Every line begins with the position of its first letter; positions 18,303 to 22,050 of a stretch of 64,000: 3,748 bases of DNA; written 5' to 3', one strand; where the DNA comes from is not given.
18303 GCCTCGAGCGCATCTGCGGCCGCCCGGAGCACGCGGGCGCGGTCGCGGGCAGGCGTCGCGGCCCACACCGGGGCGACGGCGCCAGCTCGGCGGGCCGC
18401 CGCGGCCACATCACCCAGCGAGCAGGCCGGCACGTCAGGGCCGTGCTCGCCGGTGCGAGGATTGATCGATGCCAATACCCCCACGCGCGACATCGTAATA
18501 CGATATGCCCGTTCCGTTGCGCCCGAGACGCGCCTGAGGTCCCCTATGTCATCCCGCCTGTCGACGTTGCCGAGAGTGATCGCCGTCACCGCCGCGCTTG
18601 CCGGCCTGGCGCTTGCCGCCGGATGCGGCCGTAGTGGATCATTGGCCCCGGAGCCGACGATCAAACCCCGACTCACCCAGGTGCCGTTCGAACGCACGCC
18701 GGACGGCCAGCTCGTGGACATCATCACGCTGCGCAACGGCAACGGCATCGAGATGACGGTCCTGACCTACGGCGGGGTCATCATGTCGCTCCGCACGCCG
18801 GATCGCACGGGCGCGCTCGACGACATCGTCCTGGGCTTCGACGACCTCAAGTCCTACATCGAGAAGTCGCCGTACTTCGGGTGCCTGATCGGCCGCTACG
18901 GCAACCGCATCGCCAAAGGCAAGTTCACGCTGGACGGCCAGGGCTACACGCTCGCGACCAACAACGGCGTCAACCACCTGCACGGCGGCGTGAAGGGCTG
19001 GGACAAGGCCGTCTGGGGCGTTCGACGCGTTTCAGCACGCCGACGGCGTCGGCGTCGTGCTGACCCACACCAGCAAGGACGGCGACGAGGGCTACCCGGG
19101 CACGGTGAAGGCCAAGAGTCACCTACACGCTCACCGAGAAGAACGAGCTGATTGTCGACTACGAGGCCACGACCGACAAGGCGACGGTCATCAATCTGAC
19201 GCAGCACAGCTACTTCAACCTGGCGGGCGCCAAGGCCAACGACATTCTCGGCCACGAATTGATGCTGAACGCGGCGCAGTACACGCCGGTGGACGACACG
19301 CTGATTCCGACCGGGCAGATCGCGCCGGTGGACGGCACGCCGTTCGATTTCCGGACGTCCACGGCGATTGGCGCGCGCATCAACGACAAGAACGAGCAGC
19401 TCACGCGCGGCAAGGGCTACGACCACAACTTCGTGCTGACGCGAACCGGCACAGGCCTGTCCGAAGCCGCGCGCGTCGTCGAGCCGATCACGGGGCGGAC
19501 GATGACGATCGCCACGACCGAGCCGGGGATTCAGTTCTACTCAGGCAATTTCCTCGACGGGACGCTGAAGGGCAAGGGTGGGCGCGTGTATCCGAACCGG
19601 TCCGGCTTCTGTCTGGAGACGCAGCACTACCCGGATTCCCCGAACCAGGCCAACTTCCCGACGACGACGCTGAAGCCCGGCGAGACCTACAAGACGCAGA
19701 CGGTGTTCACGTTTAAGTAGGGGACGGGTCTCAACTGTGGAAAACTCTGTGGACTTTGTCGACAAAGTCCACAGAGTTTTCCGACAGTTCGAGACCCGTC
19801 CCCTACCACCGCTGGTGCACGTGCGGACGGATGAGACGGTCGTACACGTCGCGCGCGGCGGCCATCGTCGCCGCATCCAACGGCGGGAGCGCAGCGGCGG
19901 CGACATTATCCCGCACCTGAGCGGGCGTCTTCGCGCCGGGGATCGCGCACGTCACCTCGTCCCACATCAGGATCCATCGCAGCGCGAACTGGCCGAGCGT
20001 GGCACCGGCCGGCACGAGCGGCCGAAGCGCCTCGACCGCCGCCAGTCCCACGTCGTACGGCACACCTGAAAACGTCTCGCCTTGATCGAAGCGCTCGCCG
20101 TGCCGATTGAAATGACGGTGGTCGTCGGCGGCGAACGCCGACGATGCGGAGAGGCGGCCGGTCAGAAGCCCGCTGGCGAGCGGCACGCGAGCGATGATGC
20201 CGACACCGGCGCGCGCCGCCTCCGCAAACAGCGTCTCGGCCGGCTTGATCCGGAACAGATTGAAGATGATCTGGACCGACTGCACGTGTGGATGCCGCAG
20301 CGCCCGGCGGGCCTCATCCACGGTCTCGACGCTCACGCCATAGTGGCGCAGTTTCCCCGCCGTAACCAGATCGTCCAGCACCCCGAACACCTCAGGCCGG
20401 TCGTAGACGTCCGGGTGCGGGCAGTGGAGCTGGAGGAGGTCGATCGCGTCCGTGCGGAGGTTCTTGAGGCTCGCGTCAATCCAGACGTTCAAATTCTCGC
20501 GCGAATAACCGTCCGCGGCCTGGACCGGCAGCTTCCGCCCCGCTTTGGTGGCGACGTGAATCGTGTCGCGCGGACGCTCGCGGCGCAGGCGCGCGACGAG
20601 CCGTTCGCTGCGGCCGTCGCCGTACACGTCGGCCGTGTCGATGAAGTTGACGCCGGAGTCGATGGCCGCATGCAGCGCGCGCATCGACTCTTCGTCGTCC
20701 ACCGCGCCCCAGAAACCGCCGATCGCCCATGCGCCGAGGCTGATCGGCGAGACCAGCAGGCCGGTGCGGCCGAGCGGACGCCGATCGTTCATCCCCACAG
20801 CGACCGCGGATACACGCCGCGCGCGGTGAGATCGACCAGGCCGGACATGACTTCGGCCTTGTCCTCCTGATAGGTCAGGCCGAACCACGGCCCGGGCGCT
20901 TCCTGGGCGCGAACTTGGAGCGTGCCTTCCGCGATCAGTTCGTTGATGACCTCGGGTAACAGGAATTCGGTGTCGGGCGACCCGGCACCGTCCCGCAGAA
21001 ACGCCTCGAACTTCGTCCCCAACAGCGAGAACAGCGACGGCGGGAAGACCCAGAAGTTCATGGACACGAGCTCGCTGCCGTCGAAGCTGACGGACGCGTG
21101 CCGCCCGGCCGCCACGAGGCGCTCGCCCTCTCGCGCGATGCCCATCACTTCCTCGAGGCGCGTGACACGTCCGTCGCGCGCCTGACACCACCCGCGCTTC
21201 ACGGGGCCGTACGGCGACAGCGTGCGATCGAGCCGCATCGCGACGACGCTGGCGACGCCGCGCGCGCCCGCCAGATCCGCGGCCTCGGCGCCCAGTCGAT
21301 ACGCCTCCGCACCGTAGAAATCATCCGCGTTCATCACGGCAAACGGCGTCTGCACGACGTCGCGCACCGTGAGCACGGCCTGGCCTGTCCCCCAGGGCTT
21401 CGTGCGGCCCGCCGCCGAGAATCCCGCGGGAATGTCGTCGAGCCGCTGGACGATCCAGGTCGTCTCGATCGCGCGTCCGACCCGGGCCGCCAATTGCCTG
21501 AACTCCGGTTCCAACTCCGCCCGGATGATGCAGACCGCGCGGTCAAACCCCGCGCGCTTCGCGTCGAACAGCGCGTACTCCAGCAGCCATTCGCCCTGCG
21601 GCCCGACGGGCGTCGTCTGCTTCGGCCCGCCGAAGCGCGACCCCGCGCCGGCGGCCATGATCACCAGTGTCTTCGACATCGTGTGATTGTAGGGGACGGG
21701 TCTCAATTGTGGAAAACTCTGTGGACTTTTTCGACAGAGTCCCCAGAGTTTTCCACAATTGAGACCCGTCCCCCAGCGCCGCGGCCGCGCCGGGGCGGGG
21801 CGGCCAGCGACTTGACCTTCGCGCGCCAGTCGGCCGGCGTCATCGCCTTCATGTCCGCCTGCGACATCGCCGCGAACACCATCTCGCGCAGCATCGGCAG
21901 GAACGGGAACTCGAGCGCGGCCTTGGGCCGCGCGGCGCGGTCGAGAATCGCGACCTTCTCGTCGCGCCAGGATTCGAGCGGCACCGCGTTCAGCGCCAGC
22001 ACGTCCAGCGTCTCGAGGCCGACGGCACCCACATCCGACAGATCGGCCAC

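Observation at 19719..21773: Twin ~85-bp palindromic elements bracket a two-gene aldo-keto-reductase / nucleotidyltransferase module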

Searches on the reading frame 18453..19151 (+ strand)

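Call 24: search_protein_families(library=pfam, proteins=[window:18453-19151:+])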
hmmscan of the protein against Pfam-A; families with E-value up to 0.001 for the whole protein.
window:18453-19151:+ (232 aa): 1 family
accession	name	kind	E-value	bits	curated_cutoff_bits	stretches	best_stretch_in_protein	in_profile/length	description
PF01263.26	Aldose_epim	-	5e-29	102.1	27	1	89-194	1-101/299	Aldose 1-epimerase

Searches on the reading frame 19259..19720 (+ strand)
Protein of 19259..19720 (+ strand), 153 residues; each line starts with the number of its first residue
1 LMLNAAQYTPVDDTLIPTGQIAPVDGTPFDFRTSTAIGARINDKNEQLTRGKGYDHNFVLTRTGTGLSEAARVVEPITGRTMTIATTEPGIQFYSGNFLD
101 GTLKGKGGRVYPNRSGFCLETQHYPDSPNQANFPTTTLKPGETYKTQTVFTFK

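Call 24: search_protein_families(library=pfam, proteins=[window:19259-19720:+])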
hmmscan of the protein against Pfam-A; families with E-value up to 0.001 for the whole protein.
window:19259-19720:+ (153 aa): 1 family
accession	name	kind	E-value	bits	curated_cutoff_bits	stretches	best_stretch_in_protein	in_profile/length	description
PF01263.26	Aldose_epim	-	6.5e-34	118.1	27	1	2-150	173-298/299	Aldose 1-epimerase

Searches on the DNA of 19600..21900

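Call 106: search_rna_families(source=window, start=19600, end=21900, threshold=evalue, max_evalue=1)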
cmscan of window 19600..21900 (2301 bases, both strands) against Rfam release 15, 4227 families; matches with E-value up to 1: 10.
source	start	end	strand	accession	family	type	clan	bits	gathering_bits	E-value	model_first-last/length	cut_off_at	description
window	19727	19796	+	RF03244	mir-4798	Gene; miRNA;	-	38.6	75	6.8e-06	1-75/75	no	mir-4798 microRNA precursor family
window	21692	21774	-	RF03325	mir-4872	Gene; miRNA;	-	31.1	58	0.00056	1-76/76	no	mir-4872 microRNA precursor family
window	21692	21772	+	RF03325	mir-4872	Gene; miRNA;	-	28.9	58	0.0023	1-76/76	no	mir-4872 microRNA precursor family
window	21691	21774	-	RF03562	mir-2004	Gene; miRNA;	-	25.2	100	0.098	1-98/98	no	mir-2004 microRNA precursor family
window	19727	19795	-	RF00806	mir-350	Gene; miRNA;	-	24.7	60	0.06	1-87/87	no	mir-350 microRNA precursor family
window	19717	19806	-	RF03325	mir-4872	Gene; miRNA;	-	23.7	58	0.066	1-76/76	no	mir-4872 microRNA precursor family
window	19717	19806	+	RF03325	mir-4872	Gene; miRNA;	-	23.1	58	0.1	1-76/76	no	mir-4872 microRNA precursor family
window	21696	21769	-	RF00654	mir-216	Gene; miRNA;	CL00094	21.1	53.5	0.79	1-77/77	no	mir-216 microRNA precursor family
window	21680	21787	+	RF00764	mir-191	Gene; miRNA;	-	20.5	54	0.28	1-91/91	no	mir-191 microRNA precursor family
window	21679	21783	-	RF00764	mir-191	Gene; miRNA;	-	19.1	54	0.69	1-91/91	no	mir-191 microRNA precursor family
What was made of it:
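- On Any Rfam RNA family: The permissive search gives only sub-threshold hits to eukaryotic miRNA hairpin models (call 106).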

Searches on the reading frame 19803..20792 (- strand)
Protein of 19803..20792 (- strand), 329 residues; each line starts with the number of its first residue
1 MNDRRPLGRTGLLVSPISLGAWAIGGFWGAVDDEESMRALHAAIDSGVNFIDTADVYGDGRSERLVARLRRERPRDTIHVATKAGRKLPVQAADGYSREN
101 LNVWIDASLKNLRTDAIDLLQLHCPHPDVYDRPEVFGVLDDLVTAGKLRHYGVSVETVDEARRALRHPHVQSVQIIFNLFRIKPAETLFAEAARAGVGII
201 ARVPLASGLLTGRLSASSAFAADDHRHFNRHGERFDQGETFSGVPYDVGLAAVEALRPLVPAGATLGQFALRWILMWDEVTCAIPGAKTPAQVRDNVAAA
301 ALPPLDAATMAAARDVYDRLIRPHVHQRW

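Call 24: search_protein_families(library=pfam, proteins=[window:19803-20792:-])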
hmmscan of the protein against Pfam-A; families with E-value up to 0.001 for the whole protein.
window:19803-20792:- (329 aa): 1 family
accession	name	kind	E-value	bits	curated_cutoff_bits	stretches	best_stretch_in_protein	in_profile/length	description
PF00248.27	Aldo_ket_red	-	3.5e-63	213.8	24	1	16-316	1-289/291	Aldo/keto reductase family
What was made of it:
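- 19803..20792 (-): Aldo/keto reductase gene. Pfam PF00248, E 3.5e-63 (call 24)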

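Call 60: find_homologous_proteins(query=window:19806-20792:-, max_evalue=1e-60)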
Query window:19806-20792:- (329 aa): 8000 proteins with E <= 1e-60 among 8000 candidates; the best 120 are listed.
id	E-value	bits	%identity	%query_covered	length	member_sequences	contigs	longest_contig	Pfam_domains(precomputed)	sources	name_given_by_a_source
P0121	1.5e-217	739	100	100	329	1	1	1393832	PF00248.28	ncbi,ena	-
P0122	1.3e-191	654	88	99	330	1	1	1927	PF00248.28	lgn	-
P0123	3.5e-189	646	88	99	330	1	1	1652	PF00248.28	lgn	-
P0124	6.5e-187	638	87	99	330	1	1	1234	PF00248.28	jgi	jgi:aryl-alcohol dehydrogenase-like predicted oxidoreductase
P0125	2.5e-183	627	84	100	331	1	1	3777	PF00248.28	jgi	jgi:aryl-alcohol dehydrogenase-like predicted oxidoreductase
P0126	3.0e-182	623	83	99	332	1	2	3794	PF00248.28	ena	-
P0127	2.1e-179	614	82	99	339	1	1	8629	PF00248.28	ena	-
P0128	5.9e-179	612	83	99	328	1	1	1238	PF00248.28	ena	-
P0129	2.7e-169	580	80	99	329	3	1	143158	PF00248.28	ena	-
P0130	9.0e-169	579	77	99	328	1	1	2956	PF00248.28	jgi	jgi:aryl-alcohol dehydrogenase-like predicted oxidoreductase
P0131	4.6e-168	576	77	99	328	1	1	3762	PF00248.28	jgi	-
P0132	6.5e-168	576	78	99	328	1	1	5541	PF00248.28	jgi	jgi:aryl-alcohol dehydrogenase-like predicted oxidoreductase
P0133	3.0e-167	574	78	99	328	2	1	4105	PF00248.28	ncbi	-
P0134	3.2e-167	574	77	99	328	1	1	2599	PF00248.28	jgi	jgi:aryl-alcohol dehydrogenase-like predicted oxidoreductase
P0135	8.1e-167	572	77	99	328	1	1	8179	PF00248.28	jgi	jgi:aryl-alcohol dehydrogenase-like predicted oxidoreductase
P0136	1.0e-166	572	78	99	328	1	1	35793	PF00248.28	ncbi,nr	ncbi:MAG TPA: aldo/keto reductase [Vicinamibacteria bacterium]|nr:aldo/keto reductase [Vicinamibacte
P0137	1.7e-166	571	78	99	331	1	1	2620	PF00248.28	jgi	jgi:aryl-alcohol dehydrogenase-like predicted oxidoreductase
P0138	2.6e-166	571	78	99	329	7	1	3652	PF00248.28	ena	-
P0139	2.6e-166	571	77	99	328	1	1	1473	PF00248.28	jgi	jgi:aryl-alcohol dehydrogenase-like predicted oxidoreductase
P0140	2.6e-166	571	78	99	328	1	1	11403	PF00248.28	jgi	jgi:aryl-alcohol dehydrogenase-like predicted oxidoreductase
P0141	3.5e-166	570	78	99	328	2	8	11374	PF00248.28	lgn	-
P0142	6.4e-166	569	76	99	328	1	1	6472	PF00248.28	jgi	jgi:aryl-alcohol dehydrogenase-like predicted oxidoreductase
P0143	2.1e-165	568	78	99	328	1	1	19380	PF00248.28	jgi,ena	-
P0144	6.0e-165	566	77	99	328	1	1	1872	PF00248.28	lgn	-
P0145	7.6e-165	566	78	99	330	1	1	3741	PF00248.28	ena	-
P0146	8.8e-165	566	78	99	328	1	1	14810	PF00248.28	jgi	jgi:aryl-alcohol dehydrogenase-like predicted oxidoreductase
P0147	1.0e-164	565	76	99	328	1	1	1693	PF00248.28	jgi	jgi:aryl-alcohol dehydrogenase-like predicted oxidoreductase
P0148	1.5e-164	565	76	99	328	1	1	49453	PF00248.28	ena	-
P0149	1.7e-164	565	78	99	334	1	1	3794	PF00248.28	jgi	jgi:aryl-alcohol dehydrogenase-like predicted oxidoreductase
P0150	1.7e-164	565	77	99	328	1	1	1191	PF00248.28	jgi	jgi:aryl-alcohol dehydrogenase-like predicted oxidoreductase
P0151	1.9e-164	565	80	96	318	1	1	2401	PF00248.28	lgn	-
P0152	2.1e-164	564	76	99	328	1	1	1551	PF00248.28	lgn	-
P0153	2.4e-164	564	77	99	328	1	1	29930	PF00248.28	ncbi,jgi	jgi:aryl-alcohol dehydrogenase-like predicted oxidoreductase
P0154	2.9e-164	564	79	97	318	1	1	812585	PF00248.28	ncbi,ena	-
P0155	3.7e-164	564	76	99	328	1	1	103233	PF00248.28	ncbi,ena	-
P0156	4.4e-164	563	76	99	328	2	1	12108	PF00248.28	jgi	jgi:aryl-alcohol dehydrogenase-like predicted oxidoreductase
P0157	4.6e-164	563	76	99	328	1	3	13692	PF00248.28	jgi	jgi:aryl-alcohol dehydrogenase-like predicted oxidoreductase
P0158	4.8e-164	563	76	99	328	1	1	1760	PF00248.28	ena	-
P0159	4.9e-164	563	75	99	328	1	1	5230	PF00248.28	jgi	jgi:aryl-alcohol dehydrogenase-like predicted oxidoreductase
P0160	5.6e-164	563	77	99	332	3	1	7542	PF00248.28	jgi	jgi:aryl-alcohol dehydrogenase-like predicted oxidoreductase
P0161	6.9e-164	563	75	99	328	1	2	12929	PF00248.28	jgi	jgi:aryl-alcohol dehydrogenase-like predicted oxidoreductase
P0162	7.2e-164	563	76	99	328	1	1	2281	PF00248.28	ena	-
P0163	8.6e-164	562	75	99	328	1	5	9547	PF00248.28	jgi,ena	jgi:aryl-alcohol dehydrogenase-like predicted oxidoreductase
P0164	8.8e-164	562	75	99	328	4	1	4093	PF00248.28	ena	-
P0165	9.2e-164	562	77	99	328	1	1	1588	PF00248.28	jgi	jgi:aryl-alcohol dehydrogenase-like predicted oxidoreductase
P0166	9.6e-164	562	77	99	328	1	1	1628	PF00248.28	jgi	jgi:aryl-alcohol dehydrogenase-like predicted oxidoreductase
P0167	9.9e-164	562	76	99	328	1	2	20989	PF00248.28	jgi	jgi:aryl-alcohol dehydrogenase-like predicted oxidoreductase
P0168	1.0e-163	562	77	99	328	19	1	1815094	PF00248.28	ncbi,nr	ncbi:MAG: aldo/keto reductase [Acidobacteria bacterium]|nr:aldo/keto reductase [Acidobacteriota bact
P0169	1.1e-163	562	75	99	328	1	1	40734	PF00248.28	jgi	jgi:aryl-alcohol dehydrogenase-like predicted oxidoreductase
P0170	1.7e-163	561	78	99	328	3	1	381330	PF00248.28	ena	-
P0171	1.7e-163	561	77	99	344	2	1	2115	PF00248.28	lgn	-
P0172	2.1e-163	561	76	99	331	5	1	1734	PF00248.28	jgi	jgi:aryl-alcohol dehydrogenase-like predicted oxidoreductase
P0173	2.8e-163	561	77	99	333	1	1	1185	PF00248.28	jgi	jgi:aryl-alcohol dehydrogenase-like predicted oxidoreductase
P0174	2.8e-163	561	76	99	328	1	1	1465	PF00248.28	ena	-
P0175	3.0e-163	561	79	97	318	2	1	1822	PF00248.28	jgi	jgi:aryl-alcohol dehydrogenase-like predicted oxidoreductase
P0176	3.0e-163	561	75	99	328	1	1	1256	PF00248.28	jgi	jgi:aryl-alcohol dehydrogenase-like predicted oxidoreductase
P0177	3.0e-163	561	80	95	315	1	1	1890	PF00248.28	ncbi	-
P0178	3.1e-163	561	78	99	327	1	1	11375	PF00248.28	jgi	jgi:aryl-alcohol dehydrogenase-like predicted oxidoreductase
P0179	4.8e-163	560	76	99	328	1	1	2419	PF00248.28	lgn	-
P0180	4.8e-163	560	76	99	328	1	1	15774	PF00248.28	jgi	jgi:aryl-alcohol dehydrogenase-like predicted oxidoreductase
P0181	5.3e-163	560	75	99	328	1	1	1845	PF00248.28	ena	-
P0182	5.9e-163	560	75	99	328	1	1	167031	PF00248.28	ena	-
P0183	8.0e-163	559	75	99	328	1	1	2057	PF00248.28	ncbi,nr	ncbi:MAG TPA: aldo/keto reductase [Vicinamibacteria bacterium]|nr:aldo/keto reductase [Vicinamibacte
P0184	9.1e-163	559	77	99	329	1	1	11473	PF00248.28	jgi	jgi:aryl-alcohol dehydrogenase-like predicted oxidoreductase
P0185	1.0e-162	559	75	99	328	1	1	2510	PF00248.28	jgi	-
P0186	1.1e-162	559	75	99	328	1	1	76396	PF00248.28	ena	-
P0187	1.1e-162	559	75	99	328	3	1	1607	PF00248.28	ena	-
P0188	1.5e-162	558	76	99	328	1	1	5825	PF00248.28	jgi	-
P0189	1.9e-162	558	76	99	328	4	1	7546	PF00248.28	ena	-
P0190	2.1e-162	558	77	99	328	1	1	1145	PF00248.28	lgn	-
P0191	2.3e-162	558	76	100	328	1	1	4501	PF00248.28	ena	-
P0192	2.3e-162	558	76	99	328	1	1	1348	PF00248.28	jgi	jgi:aryl-alcohol dehydrogenase-like predicted oxidoreductase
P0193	2.4e-162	558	74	99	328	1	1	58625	PF00248.28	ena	-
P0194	2.5e-162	558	74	99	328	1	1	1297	PF00248.28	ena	-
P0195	2.9e-162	557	76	99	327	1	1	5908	PF00248.28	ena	-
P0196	3.0e-162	557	77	99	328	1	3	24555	PF00248.28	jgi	jgi:aryl-alcohol dehydrogenase-like predicted oxidoreductase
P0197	3.3e-162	557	74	99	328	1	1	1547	PF00248.28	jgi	-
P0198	3.5e-162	557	75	99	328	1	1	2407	PF00248.28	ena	-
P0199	3.7e-162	557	76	99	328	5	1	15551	PF00248.28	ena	-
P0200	4.5e-162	557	75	99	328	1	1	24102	PF00248.28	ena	-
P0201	4.8e-162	557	75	99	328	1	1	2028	PF00248.28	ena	-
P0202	4.9e-162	557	74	99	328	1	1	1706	PF00248.28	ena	-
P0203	5.0e-162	557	78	98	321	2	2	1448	PF00248.28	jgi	jgi:aryl-alcohol dehydrogenase-like predicted oxidoreductase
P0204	5.3e-162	557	75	99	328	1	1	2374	PF00248.28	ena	-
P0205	5.7e-162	556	76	99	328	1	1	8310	PF00248.28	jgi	jgi:aryl-alcohol dehydrogenase-like predicted oxidoreductase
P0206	6.6e-162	556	76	100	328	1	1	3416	PF00248.28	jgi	-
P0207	6.8e-162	556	75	99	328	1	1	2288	PF00248.28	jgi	-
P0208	8.1e-162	556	75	99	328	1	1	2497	PF00248.28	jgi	jgi:aryl-alcohol dehydrogenase-like predicted oxidoreductase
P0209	9.6e-162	556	75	99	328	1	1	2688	PF00248.28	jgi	-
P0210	1.1e-161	555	75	99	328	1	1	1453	PF00248.28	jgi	-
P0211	1.1e-161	555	76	99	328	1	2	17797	PF00248.28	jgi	jgi:aryl-alcohol dehydrogenase-like predicted oxidoreductase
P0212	1.1e-161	555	77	99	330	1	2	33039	PF00248.28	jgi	-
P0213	1.1e-161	555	74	99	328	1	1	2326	PF00248.28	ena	-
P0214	1.2e-161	555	77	99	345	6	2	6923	PF00248.28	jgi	jgi:aryl-alcohol dehydrogenase-like predicted oxidoreductase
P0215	1.4e-161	555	74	99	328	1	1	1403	PF00248.28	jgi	jgi:aryl-alcohol dehydrogenase-like predicted oxidoreductase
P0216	1.4e-161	555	74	99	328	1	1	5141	PF00248.28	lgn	-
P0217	1.5e-161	555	74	99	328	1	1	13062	PF00248.28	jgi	jgi:aryl-alcohol dehydrogenase-like predicted oxidoreductase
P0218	1.6e-161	555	75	99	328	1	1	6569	PF00248.28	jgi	jgi:aryl-alcohol dehydrogenase-like predicted oxidoreductase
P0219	1.7e-161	555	75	99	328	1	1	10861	PF00248.28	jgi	-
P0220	1.8e-161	555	74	99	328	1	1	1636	PF00248.28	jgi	jgi:aryl-alcohol dehydrogenase-like predicted oxidoreductase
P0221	1.8e-161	555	75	99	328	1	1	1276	PF00248.28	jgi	-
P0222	1.9e-161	555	75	99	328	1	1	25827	PF00248.28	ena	-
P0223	1.9e-161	555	77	99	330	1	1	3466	PF00248.28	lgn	-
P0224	1.9e-161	555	76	99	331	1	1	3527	PF00248.28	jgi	-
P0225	1.9e-161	555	76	99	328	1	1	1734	PF00248.28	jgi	jgi:aryl-alcohol dehydrogenase-like predicted oxidoreductase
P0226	2.1e-161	555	75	100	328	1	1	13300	PF00248.28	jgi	jgi:aryl-alcohol dehydrogenase-like predicted oxidoreductase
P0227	2.2e-161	555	75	99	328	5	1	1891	PF00248.28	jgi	jgi:aryl-alcohol dehydrogenase-like predicted oxidoreductase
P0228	2.2e-161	554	76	99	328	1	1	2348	PF00248.28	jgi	-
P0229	2.3e-161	554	74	99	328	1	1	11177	PF00248.28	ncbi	-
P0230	2.4e-161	554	75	99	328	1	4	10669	PF00248.28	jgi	jgi:aryl-alcohol dehydrogenase-like predicted oxidoreductase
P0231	2.5e-161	554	75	99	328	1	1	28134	PF00248.28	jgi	jgi:aryl-alcohol dehydrogenase-like predicted oxidoreductase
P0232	2.6e-161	554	74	99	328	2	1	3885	PF00248.28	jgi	-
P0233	2.7e-161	554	75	99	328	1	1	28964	PF00248.28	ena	-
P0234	2.7e-161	554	75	99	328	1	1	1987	PF00248.28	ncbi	-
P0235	2.8e-161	554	76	99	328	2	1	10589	PF00248.28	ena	-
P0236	2.8e-161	554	76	99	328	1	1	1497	PF00248.28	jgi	jgi:aryl-alcohol dehydrogenase-like predicted oxidoreductase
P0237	2.9e-161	554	76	99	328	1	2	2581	PF00248.28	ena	-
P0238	3.0e-161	554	74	99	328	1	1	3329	PF00248.28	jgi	jgi:aryl-alcohol dehydrogenase-like predicted oxidoreductase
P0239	3.0e-161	554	75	99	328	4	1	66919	PF00248.28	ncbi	-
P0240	3.3e-161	554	75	99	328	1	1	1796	PF00248.28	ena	-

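Call 61: find_encoding_contigs(protein=P0122, flank=3000, max_places=2)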
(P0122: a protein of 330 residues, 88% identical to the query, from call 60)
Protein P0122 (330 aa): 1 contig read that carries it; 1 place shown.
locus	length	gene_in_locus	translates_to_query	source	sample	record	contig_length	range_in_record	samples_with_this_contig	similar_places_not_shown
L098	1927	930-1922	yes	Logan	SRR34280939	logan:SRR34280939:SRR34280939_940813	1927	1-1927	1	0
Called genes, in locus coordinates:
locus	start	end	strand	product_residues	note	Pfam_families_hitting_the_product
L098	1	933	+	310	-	?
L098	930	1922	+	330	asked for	PF00248:Aldo_ket_red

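Call 62: find_encoding_contigs(protein=P0125, flank=3000, max_places=2)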
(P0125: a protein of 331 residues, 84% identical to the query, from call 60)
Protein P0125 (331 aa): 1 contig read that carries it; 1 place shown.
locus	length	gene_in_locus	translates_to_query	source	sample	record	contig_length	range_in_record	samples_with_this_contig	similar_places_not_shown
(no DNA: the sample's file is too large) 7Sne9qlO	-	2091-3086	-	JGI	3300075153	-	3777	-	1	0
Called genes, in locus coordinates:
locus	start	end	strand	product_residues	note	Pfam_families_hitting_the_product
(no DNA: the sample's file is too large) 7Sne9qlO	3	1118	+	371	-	?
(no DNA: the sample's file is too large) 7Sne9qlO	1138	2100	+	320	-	PF00483:NTP_transferase (weak), PF12804:NTP_transf_3 (weak)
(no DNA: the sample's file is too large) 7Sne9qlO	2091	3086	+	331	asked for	PF00248:Aldo_ket_red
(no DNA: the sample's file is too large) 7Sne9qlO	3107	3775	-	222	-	?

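Call 63: find_encoding_contigs(protein=P0127, flank=5000, max_places=2)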
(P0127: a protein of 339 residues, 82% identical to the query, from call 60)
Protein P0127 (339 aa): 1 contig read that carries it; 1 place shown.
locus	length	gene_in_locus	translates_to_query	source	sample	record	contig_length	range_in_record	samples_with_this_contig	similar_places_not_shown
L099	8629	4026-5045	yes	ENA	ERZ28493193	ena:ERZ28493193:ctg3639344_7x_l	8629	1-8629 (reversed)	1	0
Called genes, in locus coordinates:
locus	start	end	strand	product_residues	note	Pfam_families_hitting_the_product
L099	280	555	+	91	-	-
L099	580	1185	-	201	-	PF04273:BLH_phosphatase, PF22741:PTP-NADK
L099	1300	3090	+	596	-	PF05960:DUF885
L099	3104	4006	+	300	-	PF00483:NTP_transferase, PF12804:NTP_transf_3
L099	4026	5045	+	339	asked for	PF00248:Aldo_ket_red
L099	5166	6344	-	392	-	PF01263:Aldose_epim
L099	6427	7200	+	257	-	PF00106:adh_short, PF01370:Epimerase (faint), PF08659:KR, PF23441:SDR (weak), PF13561:adh_short_C2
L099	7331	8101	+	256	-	PF01136:Peptidase_U32 (weak)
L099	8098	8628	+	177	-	?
